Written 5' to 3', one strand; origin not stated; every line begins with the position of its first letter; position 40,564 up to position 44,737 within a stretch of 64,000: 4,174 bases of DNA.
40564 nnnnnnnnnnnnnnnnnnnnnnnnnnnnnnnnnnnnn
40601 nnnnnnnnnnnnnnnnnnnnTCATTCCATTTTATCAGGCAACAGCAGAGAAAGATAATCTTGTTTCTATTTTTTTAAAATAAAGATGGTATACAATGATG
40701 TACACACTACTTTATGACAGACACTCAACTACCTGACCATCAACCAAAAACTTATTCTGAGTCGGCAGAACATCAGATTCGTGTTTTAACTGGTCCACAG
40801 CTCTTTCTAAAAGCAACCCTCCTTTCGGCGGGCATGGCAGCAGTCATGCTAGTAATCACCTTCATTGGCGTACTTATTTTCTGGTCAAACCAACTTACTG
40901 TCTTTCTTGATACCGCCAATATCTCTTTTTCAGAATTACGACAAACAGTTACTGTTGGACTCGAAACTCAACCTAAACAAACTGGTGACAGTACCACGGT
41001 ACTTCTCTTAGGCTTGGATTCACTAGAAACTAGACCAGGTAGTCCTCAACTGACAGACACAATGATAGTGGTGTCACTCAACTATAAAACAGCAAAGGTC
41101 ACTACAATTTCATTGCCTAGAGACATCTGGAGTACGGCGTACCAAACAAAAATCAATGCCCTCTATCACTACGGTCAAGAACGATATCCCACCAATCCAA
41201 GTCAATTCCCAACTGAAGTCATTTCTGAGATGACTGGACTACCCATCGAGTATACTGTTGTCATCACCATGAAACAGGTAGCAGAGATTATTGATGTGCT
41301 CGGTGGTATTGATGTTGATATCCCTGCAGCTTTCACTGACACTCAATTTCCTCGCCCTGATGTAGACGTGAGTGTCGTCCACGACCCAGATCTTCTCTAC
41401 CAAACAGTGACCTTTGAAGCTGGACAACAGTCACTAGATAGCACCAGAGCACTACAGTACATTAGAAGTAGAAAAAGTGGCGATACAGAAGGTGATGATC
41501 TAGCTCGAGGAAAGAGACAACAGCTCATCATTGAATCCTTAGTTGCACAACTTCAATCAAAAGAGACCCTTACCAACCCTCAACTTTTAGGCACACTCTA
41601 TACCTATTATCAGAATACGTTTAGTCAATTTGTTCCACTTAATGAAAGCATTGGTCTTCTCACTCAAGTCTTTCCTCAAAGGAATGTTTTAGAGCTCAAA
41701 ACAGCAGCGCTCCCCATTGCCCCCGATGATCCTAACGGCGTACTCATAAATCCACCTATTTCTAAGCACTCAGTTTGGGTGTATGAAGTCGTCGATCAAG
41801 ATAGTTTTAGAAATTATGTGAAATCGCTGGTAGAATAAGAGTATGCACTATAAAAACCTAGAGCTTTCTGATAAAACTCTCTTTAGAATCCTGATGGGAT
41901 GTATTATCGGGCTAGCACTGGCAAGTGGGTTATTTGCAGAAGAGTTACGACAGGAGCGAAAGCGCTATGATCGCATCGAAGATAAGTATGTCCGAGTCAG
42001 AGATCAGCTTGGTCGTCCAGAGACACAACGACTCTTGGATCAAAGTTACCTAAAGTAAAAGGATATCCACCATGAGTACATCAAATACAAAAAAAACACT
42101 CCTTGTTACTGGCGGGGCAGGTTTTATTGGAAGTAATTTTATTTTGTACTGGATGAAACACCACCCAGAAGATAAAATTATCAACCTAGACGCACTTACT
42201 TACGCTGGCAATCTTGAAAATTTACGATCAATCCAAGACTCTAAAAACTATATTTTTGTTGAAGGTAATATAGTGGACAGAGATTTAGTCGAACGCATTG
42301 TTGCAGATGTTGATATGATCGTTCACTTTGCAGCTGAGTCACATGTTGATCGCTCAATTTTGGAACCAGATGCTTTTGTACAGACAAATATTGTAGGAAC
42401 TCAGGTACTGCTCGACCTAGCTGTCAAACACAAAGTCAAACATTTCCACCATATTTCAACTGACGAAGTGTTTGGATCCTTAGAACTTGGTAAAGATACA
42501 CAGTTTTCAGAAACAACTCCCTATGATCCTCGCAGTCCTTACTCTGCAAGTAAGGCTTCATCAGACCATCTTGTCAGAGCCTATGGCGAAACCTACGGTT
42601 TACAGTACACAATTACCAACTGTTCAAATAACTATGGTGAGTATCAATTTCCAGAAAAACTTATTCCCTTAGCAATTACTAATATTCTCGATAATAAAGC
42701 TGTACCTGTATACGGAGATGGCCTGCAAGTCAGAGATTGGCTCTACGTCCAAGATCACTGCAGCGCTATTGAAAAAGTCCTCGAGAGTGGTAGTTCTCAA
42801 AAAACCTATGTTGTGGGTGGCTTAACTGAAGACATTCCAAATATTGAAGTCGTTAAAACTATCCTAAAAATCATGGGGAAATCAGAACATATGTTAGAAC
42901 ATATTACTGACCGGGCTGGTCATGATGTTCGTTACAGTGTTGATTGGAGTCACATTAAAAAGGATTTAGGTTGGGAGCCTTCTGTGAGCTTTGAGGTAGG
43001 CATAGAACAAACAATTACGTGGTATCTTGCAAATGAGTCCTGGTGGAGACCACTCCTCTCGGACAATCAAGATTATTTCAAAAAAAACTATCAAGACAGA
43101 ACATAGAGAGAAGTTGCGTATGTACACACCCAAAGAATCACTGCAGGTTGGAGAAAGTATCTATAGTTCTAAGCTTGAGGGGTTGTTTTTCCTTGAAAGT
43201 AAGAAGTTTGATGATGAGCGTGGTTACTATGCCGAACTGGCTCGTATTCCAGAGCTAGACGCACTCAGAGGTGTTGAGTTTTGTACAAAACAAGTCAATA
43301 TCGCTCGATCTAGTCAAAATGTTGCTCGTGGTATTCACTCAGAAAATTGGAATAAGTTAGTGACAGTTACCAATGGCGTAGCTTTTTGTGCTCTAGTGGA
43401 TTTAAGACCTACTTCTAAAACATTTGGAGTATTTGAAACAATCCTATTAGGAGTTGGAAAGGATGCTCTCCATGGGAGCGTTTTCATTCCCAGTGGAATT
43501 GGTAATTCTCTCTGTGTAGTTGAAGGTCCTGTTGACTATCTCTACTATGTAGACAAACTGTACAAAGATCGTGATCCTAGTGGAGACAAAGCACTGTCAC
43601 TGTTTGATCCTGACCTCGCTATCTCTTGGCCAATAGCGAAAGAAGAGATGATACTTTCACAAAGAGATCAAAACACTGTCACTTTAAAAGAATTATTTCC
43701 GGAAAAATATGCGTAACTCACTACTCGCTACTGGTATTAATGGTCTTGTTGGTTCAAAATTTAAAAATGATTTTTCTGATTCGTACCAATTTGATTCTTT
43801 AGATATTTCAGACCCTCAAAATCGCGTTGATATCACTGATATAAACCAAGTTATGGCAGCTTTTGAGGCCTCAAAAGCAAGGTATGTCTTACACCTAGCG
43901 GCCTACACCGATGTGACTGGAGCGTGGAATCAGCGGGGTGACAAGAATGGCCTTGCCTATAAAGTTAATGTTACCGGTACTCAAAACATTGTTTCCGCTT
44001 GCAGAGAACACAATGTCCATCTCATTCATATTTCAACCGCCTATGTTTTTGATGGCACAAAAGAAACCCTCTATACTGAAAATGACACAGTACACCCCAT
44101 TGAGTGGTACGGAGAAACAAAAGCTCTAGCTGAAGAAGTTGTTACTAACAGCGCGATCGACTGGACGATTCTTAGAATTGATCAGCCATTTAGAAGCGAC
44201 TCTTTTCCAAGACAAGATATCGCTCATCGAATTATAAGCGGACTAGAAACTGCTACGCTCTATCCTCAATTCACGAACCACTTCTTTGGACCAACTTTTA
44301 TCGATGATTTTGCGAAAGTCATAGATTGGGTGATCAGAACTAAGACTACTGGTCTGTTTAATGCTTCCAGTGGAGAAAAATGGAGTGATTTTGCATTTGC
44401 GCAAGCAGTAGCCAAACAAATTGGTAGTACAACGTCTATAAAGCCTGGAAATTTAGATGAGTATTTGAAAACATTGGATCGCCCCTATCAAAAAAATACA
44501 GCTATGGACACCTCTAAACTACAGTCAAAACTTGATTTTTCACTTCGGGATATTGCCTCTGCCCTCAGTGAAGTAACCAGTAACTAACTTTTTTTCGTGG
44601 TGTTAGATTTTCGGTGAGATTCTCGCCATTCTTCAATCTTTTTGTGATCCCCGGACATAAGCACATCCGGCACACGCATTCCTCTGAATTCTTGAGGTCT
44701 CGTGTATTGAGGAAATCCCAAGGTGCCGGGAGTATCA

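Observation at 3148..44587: ~41 kb envelope-glycosylation supercluster with an unusually large set of GT-C membrane glycosyltransferases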

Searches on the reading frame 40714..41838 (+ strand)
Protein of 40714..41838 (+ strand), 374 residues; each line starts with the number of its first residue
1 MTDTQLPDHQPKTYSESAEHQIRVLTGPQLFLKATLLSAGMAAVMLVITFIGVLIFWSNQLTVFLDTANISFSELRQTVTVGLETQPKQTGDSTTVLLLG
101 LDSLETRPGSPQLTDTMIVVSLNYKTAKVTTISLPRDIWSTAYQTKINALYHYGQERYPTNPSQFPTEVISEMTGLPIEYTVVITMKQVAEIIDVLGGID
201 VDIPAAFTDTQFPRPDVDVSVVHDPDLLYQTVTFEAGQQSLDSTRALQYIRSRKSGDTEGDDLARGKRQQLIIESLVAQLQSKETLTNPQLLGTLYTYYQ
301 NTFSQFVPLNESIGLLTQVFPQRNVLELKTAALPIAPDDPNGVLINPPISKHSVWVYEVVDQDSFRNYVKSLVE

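Call 6: search_protein_families(library=pfam, proteins=[window:40714-41838:+], max_evalue=0.01)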
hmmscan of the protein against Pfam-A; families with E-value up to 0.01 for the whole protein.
window:40714-41838:+ (374 aa): 1 family
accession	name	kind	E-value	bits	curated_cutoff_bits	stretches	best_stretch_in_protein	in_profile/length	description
PF03816.19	LytR_cpsA_psr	-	1.2e-30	107.2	24.6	1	114-281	2-149/150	LytR_cpsA_psr family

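Call 77: search_protein_families(library=ncbifam, proteins=[window:40714-41838:+], max_evalue=0.000001)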
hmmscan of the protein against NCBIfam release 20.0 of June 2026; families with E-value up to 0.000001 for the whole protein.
window:40714-41838:+ (374 aa): 4 families
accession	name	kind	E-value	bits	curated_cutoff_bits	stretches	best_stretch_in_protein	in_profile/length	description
TIGR00350.1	lytR_cpsA_psr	domain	2.7e-27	95.9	62.3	1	114-281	3-151/152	LCP family glycopolymer transferase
NF006897.1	PRK09379.1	equivalog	4.2e-19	68.9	441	1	89-210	55-170/298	polyisoprenyl-teichoic acid--peptidoglycan teichoic acid transferase TagU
NF047591.1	ligase_LytR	equivalog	2.9e-16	59.7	450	1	41-285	8-240/336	glycopolymer--peptidoglycan transferase LytR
NF051849.1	LCP_trans_Cps2A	equivalog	1.6e-13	50.7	650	1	90-289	218-394/477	LCP family glycopolymer transferase CpsA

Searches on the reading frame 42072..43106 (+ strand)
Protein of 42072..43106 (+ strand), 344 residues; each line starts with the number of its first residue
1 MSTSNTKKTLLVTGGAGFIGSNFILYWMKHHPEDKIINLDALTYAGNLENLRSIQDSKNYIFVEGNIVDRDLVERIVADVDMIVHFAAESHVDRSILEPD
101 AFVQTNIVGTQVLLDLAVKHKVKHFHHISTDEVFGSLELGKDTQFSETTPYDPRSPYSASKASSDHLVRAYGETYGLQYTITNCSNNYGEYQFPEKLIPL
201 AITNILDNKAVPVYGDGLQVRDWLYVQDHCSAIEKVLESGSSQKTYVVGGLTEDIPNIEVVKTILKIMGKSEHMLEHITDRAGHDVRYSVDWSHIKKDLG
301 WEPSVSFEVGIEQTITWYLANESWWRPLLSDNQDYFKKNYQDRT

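Call 6: search_protein_families(library=pfam, proteins=[window:42072-43106:+], max_evalue=0.01)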
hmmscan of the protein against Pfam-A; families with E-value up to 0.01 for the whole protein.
window:42072-43106:+ (344 aa): 8 families
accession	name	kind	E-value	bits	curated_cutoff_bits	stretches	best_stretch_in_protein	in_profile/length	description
PF16363.11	GDP_Man_Dehyd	-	9.1e-82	275.6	27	1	11-314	1-332/332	GDP-mannose 4,6 dehydratase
PF01370.27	Epimerase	-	8.4e-66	222.2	20.9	1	11-249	2-240/240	NAD dependent epimerase/dehydratase family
PF01073.25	3Beta_HSD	-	1.8e-21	76.8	22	1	11-228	1-220/280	3-beta hydroxysteroid dehydrogenase/isomerase family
PF02719.21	Polysacc_synt_2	-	7.3e-17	61.9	20.2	1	10-133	1-131/293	Polysaccharide biosynthesis protein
PF07993.18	NAD_binding_4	-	7.3e-17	61.8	20.1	1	12-186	1-206/258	Male sterility protein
PF04321.23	RmlD_sub_bind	-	7.9e-13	48.6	27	1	10-175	3-143/287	RmlD substrate binding domain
PF13460.12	NAD_binding_10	-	1.8e-05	25.1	27.2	1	47-181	28-140/184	NAD(P)H-binding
PF05368.20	NmrA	-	0.00015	21.9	27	1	6-270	1-236/298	NmrA-like family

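Call 77: search_protein_families(library=ncbifam, proteins=[window:42072-43106:+], max_evalue=0.000001)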
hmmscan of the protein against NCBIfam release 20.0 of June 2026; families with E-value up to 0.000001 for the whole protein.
window:42072-43106:+ (344 aa): 24 families
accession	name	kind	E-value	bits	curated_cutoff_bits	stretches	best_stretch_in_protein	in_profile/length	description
TIGR01181.1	dTDP_gluc_dehyt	equivalog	1.7e-144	480.8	365.1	1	10-328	2-321/321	dTDP-glucose 4,6-dehydratase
NF007490.0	PRK10084.1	subfamily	5e-110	367.9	649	1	10-341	3-358/361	dTDP-glucose 4,6-dehydratase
NF007582.0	PRK10217.1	equivalog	6.5e-106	354.4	698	1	8-328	2-341/355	dTDP-glucose 4,6-dehydratase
TIGR04180.1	EDH_00030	hypoth_equivalog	2.6e-38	131.8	475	1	11-304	2-295/297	NAD-dependent 4,6-dehydratase LegB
TIGR01179.1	galE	equivalog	2.7e-35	121.8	262.3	1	10-319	2-326/332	UDP-glucose 4-epimerase GalE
TIGR02622.1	CDP_4_6_dhtase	equivalog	5.7e-25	88.2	278.45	1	7-319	4-331/352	CDP-glucose 4,6-dehydratase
TIGR02197.1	heptose_epim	equivalog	1.3e-22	80.4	274.6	1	10-320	1-315/316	ADP-glyceromanno-heptose 6-epimerase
NF011728.1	PRK15181.1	equivalog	1.3e-19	70.4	760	1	7-323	15-342/348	Vi polysaccharide biosynthesis UDP-N-acetylglucosaminuronic acid C-4 epimerase TviC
NF007956.0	PRK10675.1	subfamily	4.6e-19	68.7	394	1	10-167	3-159/338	UDP-glucose 4-epimerase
TIGR01472.1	gmd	equivalog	1e-16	61.1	415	1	58-252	54-254/342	GDP-mannose 4,6-dehydratase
TIGR03589.1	PseB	equivalog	2.3e-16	59.7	407.75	1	6-143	3-138/324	UDP-N-acetylglucosamine 4,6-dehydratase (inverting)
TIGR03466.1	HpnA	hypoth_equivalog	1.5e-15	56.9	367.65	1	9-273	2-251/327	hopanoid-associated sugar epimerase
TIGR01746.1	Thioester-redct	subfamily_domain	1.8e-14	53.8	213.35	1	73-185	82-193/371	thioester reductase domain-containing protein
NF047922.1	GDPFucSynFcl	equivalog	2.1e-13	50.4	500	1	155-322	132-305/308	GDP-L-fucose synthase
NF008872.0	PRK11908.1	equivalog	4.4e-13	49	294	1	8-318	2-335/349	bifunctional UDP-4-keto-pentose/UDP-xylose synthase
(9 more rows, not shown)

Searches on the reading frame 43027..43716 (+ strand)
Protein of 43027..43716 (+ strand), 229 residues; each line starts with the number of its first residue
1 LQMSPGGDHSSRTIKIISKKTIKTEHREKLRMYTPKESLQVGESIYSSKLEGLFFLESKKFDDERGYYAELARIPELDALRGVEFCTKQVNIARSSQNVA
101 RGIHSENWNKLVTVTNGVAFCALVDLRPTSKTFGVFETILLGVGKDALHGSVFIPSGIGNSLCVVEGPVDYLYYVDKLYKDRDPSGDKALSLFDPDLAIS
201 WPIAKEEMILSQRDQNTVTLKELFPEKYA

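Call 6: search_protein_families(library=pfam, proteins=[window:43027-43716:+], max_evalue=0.01)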
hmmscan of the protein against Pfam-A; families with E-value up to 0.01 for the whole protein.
window:43027-43716:+ (229 aa): 1 family
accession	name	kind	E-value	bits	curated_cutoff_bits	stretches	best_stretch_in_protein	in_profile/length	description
PF00908.23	dTDP_sugar_isom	-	2e-31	109.4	27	1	49-222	3-168/168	dTDP-4-dehydrorhamnose 3,5-epimerase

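Call 77: search_protein_families(library=ncbifam, proteins=[window:43027-43716:+], max_evalue=0.000001)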
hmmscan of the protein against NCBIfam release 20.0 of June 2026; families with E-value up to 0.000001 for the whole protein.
window:43027-43716:+ (229 aa): 1 family
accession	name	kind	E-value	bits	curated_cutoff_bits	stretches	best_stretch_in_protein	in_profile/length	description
TIGR01221.1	rmlC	equivalog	7.4e-27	94.3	155.75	1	47-222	4-174/176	dTDP-4-dehydrorhamnose 3,5-epimerase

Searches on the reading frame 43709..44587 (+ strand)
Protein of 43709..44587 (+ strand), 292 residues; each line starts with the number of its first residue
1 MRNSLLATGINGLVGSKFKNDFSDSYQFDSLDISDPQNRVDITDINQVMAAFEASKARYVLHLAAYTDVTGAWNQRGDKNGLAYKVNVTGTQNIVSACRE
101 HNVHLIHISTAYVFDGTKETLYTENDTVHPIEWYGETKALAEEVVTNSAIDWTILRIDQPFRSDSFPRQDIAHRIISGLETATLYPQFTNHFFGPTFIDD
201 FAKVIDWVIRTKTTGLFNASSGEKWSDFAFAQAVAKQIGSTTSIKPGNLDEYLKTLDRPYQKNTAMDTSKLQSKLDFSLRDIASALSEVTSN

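Call 6: search_protein_families(library=pfam, proteins=[window:43709-44587:+], max_evalue=0.01)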
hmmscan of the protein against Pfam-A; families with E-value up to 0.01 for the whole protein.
window:43709-44587:+ (292 aa): 7 families
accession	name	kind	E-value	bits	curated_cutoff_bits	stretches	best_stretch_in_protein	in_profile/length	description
PF04321.23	RmlD_sub_bind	-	1.3e-48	166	27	1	5-290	3-282/287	RmlD substrate binding domain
PF01370.27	Epimerase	-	3.7e-18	66.3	20.9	1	7-210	3-226/240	NAD dependent epimerase/dehydratase family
PF16363.11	GDP_Man_Dehyd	-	1.1e-17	64.9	27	1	39-278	58-320/332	GDP-mannose 4,6 dehydratase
PF01073.25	3Beta_HSD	-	1.4e-14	54.3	22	1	30-148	43-160/280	3-beta hydroxysteroid dehydrogenase/isomerase family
PF13460.12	NAD_binding_10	-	5.1e-09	36.7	27.2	1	40-157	46-143/184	NAD(P)H-binding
PF02719.21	Polysacc_synt_2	-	2.8e-08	33.7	20.2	1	40-147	61-151/293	Polysaccharide biosynthesis protein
PF07993.18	NAD_binding_4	-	5.4e-08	32.7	20.1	1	54-156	86-203/258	Male sterility protein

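Call 77: search_protein_families(library=ncbifam, proteins=[window:43709-44587:+], max_evalue=0.000001)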
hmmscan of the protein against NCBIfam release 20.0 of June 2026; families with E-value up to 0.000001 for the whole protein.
window:43709-44587:+ (292 aa): 12 families
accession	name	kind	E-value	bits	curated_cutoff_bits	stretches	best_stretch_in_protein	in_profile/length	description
TIGR01214.1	rmlD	equivalog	5e-42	144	224.05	1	5-289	2-281/285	dTDP-4-dehydrorhamnose reductase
NF007440.0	PRK09987.1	equivalog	7e-15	55.1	308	1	6-281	4-281/299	dTDP-4-dehydrorhamnose reductase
TIGR01179.1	galE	equivalog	2.4e-14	52.9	262.3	1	40-148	54-159/332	UDP-glucose 4-epimerase GalE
TIGR02197.1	heptose_epim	equivalog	3.3e-14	52.8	274.6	1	37-149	47-153/316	ADP-glyceromanno-heptose 6-epimerase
TIGR01181.1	dTDP_gluc_dehyt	equivalog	4.3e-13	49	365.1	1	39-277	56-294/321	dTDP-glucose 4,6-dehydratase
NF042423.1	oxyalk_red_Shew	equivalog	1.1e-11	44.5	580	1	37-149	53-160/331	2-alkyl-3-oxoalkanoate reductase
TIGR01746.1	Thioester-redct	subfamily_domain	2e-08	33.9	213.35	1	85-209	110-247/371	thioester reductase domain-containing protein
NF043036.1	ErythonDh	equivalog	3e-08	33.2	325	1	39-147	58-162/321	D-erythronate dehydrogenase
TIGR02622.1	CDP_4_6_dhtase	equivalog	3.1e-08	33.2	278.45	1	30-146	47-166/352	CDP-glucose 4,6-dehydratase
NF042422.1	oxyalk_red_OleD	equivalog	4.8e-08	32.7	580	1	36-146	44-151/329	2-alkyl-3-oxoalkanoate reductase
NF008360.0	PRK11150.1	equivalog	6.4e-08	32.2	452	0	196-283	212-296/310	ADP-glyceromanno-heptose 6-epimerase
TIGR04180.1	EDH_00030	hypoth_equivalog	7e-07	28.6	475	0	41-148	57-159/297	NAD-dependent 4,6-dehydratase LegB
